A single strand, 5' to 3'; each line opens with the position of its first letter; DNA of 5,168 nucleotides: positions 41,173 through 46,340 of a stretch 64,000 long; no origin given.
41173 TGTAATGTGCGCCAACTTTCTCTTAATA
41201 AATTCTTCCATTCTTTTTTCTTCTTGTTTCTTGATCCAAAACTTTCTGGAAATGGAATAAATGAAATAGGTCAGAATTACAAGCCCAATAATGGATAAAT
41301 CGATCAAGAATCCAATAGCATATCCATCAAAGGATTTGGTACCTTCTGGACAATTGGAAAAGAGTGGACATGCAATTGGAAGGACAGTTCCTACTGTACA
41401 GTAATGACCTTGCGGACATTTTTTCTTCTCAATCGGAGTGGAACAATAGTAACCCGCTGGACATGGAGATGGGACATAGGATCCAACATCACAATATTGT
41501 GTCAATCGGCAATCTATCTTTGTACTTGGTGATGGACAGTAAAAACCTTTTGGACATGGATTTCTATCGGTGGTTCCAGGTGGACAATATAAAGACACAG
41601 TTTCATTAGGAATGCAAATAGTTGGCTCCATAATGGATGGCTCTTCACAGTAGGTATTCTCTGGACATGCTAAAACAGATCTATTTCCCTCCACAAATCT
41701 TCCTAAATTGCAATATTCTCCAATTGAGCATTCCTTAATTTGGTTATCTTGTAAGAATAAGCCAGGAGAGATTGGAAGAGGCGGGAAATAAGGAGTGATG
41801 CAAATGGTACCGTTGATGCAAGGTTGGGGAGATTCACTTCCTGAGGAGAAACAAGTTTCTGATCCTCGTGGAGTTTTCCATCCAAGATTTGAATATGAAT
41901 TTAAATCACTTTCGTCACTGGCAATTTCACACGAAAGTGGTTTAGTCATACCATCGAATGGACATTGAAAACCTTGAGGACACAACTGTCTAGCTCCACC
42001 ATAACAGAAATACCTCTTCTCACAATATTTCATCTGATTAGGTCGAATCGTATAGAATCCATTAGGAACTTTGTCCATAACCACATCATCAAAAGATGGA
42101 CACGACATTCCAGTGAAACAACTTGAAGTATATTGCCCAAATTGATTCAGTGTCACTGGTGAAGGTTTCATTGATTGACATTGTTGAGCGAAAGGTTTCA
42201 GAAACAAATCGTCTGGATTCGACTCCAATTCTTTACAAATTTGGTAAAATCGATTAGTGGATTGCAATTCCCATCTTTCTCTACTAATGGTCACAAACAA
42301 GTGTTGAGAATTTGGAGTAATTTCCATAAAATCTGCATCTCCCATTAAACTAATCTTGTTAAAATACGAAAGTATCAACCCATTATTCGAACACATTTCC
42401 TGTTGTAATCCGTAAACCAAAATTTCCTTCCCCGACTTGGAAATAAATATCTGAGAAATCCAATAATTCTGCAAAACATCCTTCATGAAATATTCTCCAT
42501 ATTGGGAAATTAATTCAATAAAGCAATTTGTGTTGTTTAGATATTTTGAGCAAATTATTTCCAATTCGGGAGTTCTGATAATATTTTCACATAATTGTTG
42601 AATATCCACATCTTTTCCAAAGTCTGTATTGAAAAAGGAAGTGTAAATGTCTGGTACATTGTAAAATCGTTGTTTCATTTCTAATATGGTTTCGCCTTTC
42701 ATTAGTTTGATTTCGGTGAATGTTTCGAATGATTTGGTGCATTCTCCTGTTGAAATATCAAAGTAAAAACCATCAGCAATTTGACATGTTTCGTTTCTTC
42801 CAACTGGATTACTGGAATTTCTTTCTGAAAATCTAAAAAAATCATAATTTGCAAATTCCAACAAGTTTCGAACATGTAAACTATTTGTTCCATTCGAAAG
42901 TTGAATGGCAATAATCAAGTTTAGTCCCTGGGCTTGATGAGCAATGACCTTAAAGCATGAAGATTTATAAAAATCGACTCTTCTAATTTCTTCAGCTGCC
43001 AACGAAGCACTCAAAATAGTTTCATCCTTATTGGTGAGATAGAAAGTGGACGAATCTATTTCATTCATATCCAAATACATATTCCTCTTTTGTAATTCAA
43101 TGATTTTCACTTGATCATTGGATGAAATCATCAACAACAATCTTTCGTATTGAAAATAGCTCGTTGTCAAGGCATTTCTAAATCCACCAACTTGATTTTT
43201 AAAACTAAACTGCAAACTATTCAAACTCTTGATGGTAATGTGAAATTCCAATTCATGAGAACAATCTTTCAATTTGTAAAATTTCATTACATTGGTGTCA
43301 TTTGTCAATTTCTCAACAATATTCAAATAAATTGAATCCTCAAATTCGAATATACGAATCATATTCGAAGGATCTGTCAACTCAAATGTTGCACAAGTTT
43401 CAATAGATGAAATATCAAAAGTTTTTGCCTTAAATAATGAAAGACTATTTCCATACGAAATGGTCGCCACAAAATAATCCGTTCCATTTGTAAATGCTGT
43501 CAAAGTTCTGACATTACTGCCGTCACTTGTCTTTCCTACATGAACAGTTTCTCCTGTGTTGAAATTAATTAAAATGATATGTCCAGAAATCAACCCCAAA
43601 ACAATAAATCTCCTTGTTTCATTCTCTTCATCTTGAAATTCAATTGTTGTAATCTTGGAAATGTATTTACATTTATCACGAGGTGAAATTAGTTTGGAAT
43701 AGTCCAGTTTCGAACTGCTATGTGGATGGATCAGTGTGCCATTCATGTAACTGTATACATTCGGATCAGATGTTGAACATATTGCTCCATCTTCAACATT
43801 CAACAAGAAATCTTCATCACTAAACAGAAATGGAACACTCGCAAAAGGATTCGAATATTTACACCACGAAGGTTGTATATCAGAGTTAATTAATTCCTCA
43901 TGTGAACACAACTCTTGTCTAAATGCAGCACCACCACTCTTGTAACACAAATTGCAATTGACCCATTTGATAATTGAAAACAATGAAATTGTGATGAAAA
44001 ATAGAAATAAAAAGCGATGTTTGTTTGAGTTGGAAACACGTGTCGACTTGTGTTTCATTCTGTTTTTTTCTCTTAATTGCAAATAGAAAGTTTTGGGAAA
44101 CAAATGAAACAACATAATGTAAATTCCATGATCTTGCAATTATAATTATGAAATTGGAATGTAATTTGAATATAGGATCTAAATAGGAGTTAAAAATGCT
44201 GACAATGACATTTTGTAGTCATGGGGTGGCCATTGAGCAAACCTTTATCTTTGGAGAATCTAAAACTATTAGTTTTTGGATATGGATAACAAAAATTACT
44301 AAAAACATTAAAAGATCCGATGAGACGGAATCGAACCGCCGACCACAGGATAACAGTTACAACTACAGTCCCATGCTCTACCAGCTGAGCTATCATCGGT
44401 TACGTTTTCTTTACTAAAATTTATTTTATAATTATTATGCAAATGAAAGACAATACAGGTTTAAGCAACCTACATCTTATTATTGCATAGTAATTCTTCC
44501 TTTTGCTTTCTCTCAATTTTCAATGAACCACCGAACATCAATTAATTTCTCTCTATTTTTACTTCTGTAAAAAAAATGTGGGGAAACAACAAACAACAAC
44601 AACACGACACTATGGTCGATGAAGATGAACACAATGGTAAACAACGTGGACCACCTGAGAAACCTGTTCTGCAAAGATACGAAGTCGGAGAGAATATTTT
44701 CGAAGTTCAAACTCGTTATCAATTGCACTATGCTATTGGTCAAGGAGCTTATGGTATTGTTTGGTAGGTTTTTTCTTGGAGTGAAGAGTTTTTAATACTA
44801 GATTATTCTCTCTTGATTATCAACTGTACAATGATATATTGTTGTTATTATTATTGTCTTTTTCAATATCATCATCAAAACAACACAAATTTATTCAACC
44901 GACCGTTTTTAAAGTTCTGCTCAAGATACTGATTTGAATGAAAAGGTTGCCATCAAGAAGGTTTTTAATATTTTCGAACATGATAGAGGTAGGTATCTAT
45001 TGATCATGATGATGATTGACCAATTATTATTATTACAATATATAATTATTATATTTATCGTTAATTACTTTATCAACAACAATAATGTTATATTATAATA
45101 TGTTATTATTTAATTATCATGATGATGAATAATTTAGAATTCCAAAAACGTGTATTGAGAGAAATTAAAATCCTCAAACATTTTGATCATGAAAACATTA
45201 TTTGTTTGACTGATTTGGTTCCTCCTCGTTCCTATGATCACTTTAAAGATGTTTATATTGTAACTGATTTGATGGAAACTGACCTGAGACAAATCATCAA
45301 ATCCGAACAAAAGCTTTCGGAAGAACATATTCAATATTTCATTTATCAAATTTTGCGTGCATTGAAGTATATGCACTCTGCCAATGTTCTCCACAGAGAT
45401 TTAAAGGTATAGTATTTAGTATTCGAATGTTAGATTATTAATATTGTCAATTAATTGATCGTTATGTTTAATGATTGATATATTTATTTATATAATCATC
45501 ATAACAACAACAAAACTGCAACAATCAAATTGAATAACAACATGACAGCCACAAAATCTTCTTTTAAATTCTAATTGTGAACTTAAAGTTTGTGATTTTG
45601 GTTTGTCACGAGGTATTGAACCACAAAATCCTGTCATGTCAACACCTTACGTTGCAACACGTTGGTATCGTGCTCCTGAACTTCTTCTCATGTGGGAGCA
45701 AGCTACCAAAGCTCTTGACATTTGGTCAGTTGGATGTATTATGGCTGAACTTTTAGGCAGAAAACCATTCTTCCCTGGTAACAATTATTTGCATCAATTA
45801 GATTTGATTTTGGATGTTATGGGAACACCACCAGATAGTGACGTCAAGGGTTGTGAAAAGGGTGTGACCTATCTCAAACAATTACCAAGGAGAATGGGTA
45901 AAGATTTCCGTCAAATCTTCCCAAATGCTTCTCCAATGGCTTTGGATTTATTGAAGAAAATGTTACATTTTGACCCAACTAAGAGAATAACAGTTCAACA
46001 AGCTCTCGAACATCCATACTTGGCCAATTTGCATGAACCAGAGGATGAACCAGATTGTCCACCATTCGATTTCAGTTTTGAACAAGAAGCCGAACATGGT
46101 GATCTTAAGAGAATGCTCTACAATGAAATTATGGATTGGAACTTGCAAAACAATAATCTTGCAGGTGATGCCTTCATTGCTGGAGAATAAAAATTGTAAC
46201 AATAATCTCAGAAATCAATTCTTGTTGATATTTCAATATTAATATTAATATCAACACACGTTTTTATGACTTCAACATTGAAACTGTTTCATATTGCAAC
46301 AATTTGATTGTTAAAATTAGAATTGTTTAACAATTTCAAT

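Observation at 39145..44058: Receptor-like ABCG half-transporter: signal peptide plus about 880-aa Cys-rich ectodomain plus extra TM helix fused upstream of NBD-TMD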

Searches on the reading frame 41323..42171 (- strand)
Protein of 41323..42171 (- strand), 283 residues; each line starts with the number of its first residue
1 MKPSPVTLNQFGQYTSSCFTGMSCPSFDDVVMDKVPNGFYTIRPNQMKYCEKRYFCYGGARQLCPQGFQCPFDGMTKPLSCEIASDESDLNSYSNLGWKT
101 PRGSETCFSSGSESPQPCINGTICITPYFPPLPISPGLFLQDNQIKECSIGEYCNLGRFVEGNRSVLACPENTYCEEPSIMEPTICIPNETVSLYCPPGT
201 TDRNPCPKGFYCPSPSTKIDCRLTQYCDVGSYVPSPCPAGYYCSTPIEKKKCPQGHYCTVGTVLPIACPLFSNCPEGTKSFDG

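Call 11: search_protein_families(library=pfam, proteins=[window:41323-42171:-], max_evalue=10)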
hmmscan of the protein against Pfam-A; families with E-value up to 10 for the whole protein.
seq(283 aa): 2 families
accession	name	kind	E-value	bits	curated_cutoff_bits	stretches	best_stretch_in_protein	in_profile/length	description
PF22840.2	CATSPERG_NTD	-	0.48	10.7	27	1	116-159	113-156/159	CATSPERG N-terminal domain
PF14625.12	Lustrin_cystein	-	1.2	9.9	27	3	249-262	24-37/46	Lustrin, cysteine-rich repeated domain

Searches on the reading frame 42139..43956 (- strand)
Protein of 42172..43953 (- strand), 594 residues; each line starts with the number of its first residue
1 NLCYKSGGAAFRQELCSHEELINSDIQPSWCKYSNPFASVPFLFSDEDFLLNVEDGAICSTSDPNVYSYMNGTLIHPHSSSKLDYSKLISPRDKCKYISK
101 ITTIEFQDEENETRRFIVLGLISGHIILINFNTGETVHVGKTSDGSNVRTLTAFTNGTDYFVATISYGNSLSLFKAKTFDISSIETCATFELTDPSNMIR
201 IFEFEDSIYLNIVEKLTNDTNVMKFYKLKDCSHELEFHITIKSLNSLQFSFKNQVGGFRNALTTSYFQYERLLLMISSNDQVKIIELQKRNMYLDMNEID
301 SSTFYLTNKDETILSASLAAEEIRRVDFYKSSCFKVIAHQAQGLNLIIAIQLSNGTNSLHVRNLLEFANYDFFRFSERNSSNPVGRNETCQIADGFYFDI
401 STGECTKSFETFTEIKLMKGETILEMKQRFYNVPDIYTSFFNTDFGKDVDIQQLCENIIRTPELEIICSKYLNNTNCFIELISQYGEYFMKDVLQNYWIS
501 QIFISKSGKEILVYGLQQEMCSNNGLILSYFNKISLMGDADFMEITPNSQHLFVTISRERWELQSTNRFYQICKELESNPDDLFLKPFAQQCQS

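Call 11: search_protein_families(library=pfam, proteins=[window:42172-43953:-], max_evalue=10)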
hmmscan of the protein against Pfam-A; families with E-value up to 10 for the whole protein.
seq(594 aa): 5 families
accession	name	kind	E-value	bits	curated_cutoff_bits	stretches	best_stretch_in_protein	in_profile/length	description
PF25171.1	Beta-prop_WDR36-Utp21_1st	-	0.03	14.2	80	1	116-168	164-215/266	WDR36/Utp21 first beta-propeller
PF13482.12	RNase_H_2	-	0.058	13.8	22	1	158-247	48-125/165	RNase_H superfamily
PF06173.18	DUF986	-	0.066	13.7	23.6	1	250-300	90-136/148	Protein of unknown function (DUF986)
PF12894.13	ANAPC4_WD40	-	0.1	13.3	22.9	1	99-145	39-81/91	Anaphase-promoting complex subunit 4 WD40 domain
PF22051.1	GndA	-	0.23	11.8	28.8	1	528-556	4-32/54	Protein GndA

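Call 55: predict_structure(alignment_id=A2)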
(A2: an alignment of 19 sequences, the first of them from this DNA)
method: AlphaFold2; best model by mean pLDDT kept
length: 606 residues; sequences in the alignment: 19
mean_pLDDT: 76.5   pTM: 0.79
mean pLDDT of the five models: 76.5, 75.9, 75.0, 74.8, 74.2
residues with pLDDT >= 90: 169; 70-90: 274; 50-70: 86; < 50: 77
segments of 3 or more residues with pLDDT < 50: 1-49, 64-89
pLDDT, mean of each block of 10 residues (from residue 1): 28 32 33 32 38 57 47 41 44 77 86 84 86 80 86 90 89 90 80 70 92 87 89 85 81 89 80 94 94 93 93 93 80 81 92 94 91 74 86 88 87 91 89 66 61 67 65 70 67 59 90 85 74 84 84 83 82 90 91 80 73
secondary structure, 60 per line:
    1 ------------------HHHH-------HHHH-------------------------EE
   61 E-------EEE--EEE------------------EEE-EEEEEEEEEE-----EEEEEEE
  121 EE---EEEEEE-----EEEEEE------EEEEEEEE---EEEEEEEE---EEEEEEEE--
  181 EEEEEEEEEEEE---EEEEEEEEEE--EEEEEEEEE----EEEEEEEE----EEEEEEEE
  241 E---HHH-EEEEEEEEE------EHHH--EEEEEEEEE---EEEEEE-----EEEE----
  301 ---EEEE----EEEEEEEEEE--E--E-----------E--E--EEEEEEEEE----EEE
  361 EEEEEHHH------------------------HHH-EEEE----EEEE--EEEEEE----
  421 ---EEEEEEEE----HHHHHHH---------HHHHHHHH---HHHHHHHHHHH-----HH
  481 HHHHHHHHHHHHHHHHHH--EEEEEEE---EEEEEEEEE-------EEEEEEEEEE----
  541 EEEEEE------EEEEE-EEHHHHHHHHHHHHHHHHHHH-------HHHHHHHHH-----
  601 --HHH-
elements in order: H19-22 H30-33 E59-61 E69-71 E74-76 E95-97 E99-108 E114-122 E126-131 E137-142 E149-156 E160-167 E171-178 E181-192 E196-205 E208-216 E221-228 E233-241 E249-257 E270-278 E282-287 E293-296 E304-307 E312-321 E345-353 E358-365 E397-400 E405-408 E411-416 E424-431 H436-442 H452-459 H463-473 H479-498 E501-507 E511-519 E527-536 E541-546 E553-557 H561-579 H587-595

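Call 58: fold_search(model_id=the predicted structure, library=pdb)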
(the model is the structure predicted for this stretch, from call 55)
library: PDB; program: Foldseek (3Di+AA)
matches with E <= 10: 1358; with E <= 0.001: 324
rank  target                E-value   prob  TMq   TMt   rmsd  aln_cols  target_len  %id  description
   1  6ww7_A                9.0e-07  1.00  0.18  0.13  22.8       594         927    8  Structure of the human ER membrane protein complex in a lipid nanodisc (released 2020-05-27)
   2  8glv_Cq               1.1e-06  1.00  0.17  0.10  19.3       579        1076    9  96-nm repeat unit of doublet microtubules from Chlamydomonas reinhardtii flagella (released 2023-05-31)
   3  8hme_D                1.5e-06  0.97  0.14  0.08  23.0       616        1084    8  head module state 1 of Tetrahymena IFT-A (released 2023-06-14)
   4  9g33_UL               2.0e-06  1.00  0.25  0.19  22.5       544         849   10  Stalled 90S - Utp23-Krr1-deltaC3 (released 2025-06-18)
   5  8hmf_D                2.0e-06  1.00  0.20  0.09  25.1       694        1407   10  head module state 2 of Tetrahymena IFT-A (released 2023-06-14)
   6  6zqd_UL               2.5e-06  1.00  0.21  0.17  23.8       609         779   10  Cryo-EM structure of the 90S pre-ribosome from Saccharomyces cerevisiae, state Post-A1 (released 2020-09-23)
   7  8s9s_1                2.9e-06  0.99  0.18  0.13  22.2       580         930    9  Structure of the human ER membrane protein complex (EMC) in GDN (released 2023-05-17)
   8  9c7v_1                3.8e-06  0.99  0.20  0.15  22.2       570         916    8  Structure of the human BOS:human EMC complex in GDN (released 2024-08-21)
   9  9n73_LI               4.0e-06  1.00  0.23  0.23  16.4       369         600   14  SSU processome maturation and disassembly, State G (released 2025-10-29)
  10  7klj_B                4.5e-06  1.00  0.32  0.55  10.2       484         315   10  Crystal structure of the WD-repeat domain of human KIF21A (released 2020-12-16)
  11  6rxt_UL               4.7e-06  0.99  0.17  0.14  21.2       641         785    8  Cryo-EM structure of the 90S pre-ribosome (Kre33-Noc4) from Chaetomium thermophilum, state A (released 2019-08-14)
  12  6jp6_A                5.8e-06  1.00  0.37  0.24   6.6       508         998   11  The X-ray structure of yeast tRNA methyltransferase complex of Trm7 and Trm734 essential for 2'-O-methylation at the f (released 2019-10-02)
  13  7opi_A                6.5e-06  1.00  0.24  0.18  23.2       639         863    8  Structure of a minimal SF3B core in complex with the inactive modulator spliceostatin E (form I) (released 2021-08-04)
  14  9zz6_A                6.9e-06  1.00  0.22  0.16  21.8       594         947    9  The ER membrane protein complex acts as a chaperone to promote voltage-gated calcium channel assembly (released 2026-02-18)
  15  5y31_B                7.2e-06  1.00  0.38  0.44  10.7       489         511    8  Crystal structure of human LGI1-ADAM22 complex (released 2018-05-02)
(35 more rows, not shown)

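Call 77: search_solved_structures(query=A2, max_evalue=0.1)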
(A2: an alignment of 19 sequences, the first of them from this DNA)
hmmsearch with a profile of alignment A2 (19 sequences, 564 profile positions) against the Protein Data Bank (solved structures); distinct sequences matched with E-value up to 0.1: 0.

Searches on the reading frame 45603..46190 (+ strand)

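Call 70: search_protein_families(library=pfam, proteins=[window:45603-46190:+], max_evalue=0.00001)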
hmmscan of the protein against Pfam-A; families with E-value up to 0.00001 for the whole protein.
window:45603-46190:+ (195 aa): 1 family
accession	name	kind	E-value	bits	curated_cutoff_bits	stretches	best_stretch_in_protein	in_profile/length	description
PF00069.31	Pkinase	-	8.4e-22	78.2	31.7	1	13-140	154-263/263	Protein kinase domain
